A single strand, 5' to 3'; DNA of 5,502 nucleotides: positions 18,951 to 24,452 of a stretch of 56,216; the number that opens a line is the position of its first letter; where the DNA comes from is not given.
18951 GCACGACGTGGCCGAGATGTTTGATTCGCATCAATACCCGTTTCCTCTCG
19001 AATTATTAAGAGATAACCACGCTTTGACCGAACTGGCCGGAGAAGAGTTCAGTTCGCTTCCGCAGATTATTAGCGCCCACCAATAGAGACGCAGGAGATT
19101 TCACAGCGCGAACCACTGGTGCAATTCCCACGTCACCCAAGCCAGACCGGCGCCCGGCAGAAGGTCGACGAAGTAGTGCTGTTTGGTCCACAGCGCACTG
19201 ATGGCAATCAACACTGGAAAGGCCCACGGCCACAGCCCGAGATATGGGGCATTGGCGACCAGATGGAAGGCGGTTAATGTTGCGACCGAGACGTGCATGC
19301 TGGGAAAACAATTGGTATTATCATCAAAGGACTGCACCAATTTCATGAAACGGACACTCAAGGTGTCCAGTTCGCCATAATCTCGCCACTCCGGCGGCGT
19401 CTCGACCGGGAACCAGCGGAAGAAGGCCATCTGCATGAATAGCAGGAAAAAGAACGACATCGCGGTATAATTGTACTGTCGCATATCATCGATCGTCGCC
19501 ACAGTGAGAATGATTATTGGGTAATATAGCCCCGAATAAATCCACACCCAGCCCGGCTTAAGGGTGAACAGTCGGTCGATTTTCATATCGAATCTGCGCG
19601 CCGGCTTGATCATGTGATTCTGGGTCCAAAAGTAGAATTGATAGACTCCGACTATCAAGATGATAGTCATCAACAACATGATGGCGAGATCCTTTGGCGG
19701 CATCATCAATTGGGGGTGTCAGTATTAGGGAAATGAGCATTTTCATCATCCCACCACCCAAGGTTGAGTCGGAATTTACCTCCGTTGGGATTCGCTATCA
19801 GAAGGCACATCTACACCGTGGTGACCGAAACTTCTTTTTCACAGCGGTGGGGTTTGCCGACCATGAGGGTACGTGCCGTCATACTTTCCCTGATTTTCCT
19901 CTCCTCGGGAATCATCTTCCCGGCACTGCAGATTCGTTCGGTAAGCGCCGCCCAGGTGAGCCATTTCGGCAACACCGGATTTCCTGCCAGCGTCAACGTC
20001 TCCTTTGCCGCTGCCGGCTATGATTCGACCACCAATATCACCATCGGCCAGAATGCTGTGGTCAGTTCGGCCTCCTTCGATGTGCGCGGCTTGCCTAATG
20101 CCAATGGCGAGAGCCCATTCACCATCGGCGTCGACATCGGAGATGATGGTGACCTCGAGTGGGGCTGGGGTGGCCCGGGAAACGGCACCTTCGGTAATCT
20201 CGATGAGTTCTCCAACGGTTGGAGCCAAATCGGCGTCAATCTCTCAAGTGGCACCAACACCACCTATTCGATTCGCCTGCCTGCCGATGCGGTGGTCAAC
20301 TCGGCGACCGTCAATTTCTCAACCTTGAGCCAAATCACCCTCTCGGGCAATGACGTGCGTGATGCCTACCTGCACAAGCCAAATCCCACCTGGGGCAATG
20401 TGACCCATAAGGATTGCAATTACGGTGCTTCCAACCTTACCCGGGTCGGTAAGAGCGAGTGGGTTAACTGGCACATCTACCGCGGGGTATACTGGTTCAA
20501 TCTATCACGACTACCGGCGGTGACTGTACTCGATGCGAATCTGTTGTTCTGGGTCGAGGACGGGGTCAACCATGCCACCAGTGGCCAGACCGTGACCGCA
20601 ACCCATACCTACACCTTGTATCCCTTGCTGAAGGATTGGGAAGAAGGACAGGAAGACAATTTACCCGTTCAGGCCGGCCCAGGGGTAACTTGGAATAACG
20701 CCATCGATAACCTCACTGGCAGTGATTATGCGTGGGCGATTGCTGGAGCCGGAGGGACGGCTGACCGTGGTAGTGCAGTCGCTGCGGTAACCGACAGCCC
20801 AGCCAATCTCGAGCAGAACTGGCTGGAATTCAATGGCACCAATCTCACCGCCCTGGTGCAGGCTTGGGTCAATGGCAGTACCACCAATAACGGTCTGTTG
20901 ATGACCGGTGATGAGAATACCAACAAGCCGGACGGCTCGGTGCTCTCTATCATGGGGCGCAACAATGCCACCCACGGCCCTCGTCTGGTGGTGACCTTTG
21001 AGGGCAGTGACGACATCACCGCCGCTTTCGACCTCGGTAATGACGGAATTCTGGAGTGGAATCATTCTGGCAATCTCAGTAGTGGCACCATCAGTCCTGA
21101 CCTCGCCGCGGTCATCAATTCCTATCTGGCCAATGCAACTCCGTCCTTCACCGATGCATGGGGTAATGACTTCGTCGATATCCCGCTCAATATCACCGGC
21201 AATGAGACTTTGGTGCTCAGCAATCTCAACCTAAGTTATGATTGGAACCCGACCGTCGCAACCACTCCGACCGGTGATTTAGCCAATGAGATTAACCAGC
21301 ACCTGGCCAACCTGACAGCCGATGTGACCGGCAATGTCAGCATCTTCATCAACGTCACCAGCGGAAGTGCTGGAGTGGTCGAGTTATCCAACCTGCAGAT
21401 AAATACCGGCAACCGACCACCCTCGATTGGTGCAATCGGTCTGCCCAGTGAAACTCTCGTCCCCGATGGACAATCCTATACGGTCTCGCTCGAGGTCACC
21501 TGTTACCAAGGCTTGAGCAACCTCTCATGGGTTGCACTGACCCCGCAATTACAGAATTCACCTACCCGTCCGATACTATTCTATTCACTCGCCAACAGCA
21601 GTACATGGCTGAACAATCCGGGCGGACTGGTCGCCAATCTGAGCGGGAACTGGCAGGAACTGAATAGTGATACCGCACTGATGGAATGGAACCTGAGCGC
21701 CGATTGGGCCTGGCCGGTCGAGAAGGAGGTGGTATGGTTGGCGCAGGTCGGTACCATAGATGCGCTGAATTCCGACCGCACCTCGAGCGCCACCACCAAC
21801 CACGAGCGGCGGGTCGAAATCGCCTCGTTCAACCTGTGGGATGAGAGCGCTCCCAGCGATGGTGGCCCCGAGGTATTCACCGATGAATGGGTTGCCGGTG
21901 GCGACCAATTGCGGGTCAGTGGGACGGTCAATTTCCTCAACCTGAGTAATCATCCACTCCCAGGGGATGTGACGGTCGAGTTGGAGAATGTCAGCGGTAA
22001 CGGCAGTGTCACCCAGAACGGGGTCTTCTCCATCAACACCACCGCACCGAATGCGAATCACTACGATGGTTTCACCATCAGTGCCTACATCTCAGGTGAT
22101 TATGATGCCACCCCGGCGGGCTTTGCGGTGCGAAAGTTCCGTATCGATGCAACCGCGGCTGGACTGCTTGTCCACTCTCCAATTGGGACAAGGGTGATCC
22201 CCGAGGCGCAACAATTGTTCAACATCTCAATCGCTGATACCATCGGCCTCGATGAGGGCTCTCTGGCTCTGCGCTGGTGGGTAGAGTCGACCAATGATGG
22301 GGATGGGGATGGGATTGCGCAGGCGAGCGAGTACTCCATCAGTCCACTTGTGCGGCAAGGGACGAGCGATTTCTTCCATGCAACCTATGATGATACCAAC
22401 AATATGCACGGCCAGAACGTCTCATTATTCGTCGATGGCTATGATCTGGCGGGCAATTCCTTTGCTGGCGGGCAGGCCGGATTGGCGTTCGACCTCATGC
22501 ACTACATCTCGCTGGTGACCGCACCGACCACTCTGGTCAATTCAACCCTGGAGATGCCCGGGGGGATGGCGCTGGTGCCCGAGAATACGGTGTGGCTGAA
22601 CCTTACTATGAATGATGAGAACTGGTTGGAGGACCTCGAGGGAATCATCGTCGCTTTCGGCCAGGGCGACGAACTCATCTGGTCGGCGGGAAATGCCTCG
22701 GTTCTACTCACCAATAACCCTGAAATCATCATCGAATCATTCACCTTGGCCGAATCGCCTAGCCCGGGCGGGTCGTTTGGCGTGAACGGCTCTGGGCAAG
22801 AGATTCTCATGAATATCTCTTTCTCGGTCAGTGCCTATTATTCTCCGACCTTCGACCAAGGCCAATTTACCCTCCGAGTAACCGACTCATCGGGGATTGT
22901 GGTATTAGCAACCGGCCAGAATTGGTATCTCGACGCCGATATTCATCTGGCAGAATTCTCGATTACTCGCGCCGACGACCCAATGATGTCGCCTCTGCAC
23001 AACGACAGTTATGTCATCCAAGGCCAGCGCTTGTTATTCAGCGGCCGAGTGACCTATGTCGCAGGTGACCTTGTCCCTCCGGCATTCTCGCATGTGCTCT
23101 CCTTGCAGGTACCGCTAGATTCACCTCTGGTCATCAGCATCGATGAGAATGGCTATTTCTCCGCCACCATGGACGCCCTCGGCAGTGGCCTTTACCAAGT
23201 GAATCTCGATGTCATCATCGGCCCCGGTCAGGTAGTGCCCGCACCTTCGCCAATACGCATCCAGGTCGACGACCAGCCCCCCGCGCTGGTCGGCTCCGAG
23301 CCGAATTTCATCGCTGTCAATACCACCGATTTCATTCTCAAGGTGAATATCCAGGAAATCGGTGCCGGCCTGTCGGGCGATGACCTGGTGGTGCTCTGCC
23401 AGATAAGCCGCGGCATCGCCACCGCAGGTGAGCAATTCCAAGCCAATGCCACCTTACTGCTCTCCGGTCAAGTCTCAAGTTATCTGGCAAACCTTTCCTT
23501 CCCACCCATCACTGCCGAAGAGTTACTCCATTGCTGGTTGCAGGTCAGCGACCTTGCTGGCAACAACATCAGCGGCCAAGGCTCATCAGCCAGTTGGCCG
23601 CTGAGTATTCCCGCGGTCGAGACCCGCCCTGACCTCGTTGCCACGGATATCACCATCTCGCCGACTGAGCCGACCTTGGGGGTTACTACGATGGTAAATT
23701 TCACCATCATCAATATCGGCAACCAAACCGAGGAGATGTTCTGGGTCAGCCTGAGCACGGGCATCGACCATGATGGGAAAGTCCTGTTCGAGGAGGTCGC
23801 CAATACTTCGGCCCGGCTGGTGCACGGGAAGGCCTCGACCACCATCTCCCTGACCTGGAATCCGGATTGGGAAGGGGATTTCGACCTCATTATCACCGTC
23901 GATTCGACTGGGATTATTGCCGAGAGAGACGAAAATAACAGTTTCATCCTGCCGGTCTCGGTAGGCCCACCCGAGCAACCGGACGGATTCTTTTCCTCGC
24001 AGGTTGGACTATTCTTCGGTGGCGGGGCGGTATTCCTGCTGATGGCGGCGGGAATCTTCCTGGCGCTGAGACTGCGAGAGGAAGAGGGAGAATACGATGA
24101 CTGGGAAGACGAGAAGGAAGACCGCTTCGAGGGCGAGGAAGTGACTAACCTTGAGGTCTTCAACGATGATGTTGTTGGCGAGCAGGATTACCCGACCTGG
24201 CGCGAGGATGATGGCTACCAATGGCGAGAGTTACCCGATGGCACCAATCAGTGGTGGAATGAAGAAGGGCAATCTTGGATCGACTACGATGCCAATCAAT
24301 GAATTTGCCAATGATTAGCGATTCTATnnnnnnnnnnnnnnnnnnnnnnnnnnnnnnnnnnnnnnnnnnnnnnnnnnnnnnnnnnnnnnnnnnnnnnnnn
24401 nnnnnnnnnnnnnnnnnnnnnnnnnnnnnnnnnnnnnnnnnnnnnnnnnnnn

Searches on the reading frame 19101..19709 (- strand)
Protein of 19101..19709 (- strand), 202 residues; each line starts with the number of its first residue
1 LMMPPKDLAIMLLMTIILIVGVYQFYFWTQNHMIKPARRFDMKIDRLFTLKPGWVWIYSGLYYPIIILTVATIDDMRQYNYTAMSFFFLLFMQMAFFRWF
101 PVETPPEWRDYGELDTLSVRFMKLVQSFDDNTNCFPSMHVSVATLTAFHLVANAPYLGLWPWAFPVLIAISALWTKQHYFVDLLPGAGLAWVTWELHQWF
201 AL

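Call 30: search_protein_families(library=pfam, proteins=[window:19101-19709:-], max_evalue=0.001)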
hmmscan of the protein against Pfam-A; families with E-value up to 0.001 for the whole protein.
window:19101-19709:- (202 aa): 2 families
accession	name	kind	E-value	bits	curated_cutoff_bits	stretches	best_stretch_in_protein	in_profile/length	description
PF14378.12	PAP2_3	-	2.4e-15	57.3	27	1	56-194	34-188/190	PAP2 superfamily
PF01569.27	PAP2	-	1.3e-06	28.6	27.2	1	95-194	22-118/130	PAP2 superfamily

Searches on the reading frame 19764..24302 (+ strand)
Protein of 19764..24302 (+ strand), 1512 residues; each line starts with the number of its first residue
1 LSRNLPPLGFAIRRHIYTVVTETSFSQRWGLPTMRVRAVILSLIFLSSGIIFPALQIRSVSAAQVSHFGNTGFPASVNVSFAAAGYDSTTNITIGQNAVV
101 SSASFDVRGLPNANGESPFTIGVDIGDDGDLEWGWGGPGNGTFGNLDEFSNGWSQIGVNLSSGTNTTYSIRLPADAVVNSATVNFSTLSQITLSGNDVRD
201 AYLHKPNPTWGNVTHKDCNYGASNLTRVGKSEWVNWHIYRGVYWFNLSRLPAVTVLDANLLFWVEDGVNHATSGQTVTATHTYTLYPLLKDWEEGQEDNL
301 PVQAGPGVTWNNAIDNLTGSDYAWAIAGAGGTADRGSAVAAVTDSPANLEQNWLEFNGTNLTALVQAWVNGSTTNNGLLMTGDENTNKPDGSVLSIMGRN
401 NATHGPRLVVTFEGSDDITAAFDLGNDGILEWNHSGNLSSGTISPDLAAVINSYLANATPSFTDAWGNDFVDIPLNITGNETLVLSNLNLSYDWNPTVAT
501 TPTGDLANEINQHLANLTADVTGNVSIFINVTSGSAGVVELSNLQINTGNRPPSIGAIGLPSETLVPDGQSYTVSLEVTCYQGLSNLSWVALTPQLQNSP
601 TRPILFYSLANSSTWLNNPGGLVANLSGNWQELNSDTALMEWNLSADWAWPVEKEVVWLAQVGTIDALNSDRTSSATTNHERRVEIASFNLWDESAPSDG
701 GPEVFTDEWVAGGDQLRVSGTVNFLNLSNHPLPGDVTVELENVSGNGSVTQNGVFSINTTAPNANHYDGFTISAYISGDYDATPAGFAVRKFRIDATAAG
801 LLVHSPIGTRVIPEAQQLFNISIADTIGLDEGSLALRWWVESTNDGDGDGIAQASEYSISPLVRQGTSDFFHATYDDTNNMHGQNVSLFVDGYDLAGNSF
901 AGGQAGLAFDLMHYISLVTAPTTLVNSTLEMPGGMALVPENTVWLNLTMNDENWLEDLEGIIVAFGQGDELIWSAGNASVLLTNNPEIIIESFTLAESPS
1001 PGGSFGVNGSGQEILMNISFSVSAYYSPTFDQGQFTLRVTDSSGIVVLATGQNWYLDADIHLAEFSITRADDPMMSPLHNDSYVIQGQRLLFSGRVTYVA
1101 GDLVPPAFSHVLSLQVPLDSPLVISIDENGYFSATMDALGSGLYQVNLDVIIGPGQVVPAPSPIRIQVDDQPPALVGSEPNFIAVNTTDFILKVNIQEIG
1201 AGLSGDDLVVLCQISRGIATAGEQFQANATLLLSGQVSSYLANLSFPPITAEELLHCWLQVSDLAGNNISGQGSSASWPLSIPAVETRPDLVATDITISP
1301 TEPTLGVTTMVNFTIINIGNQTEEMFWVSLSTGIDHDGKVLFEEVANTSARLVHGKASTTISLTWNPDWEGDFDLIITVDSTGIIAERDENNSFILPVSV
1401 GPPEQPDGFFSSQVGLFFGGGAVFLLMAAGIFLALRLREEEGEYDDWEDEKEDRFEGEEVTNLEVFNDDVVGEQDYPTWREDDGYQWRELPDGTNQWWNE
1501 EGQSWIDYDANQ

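Call 75: search_protein_families(library=pfam, proteins=[window:19764-24302:+], max_evalue=0.001)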
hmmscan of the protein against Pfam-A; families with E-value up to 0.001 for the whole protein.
window:19764-24302:+ (1512 aa): 1 family
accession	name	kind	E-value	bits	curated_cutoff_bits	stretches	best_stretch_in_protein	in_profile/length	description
PF07705.17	CARDB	-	5.1e-10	39.9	22.7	1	1289-1392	2-96/101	CARDB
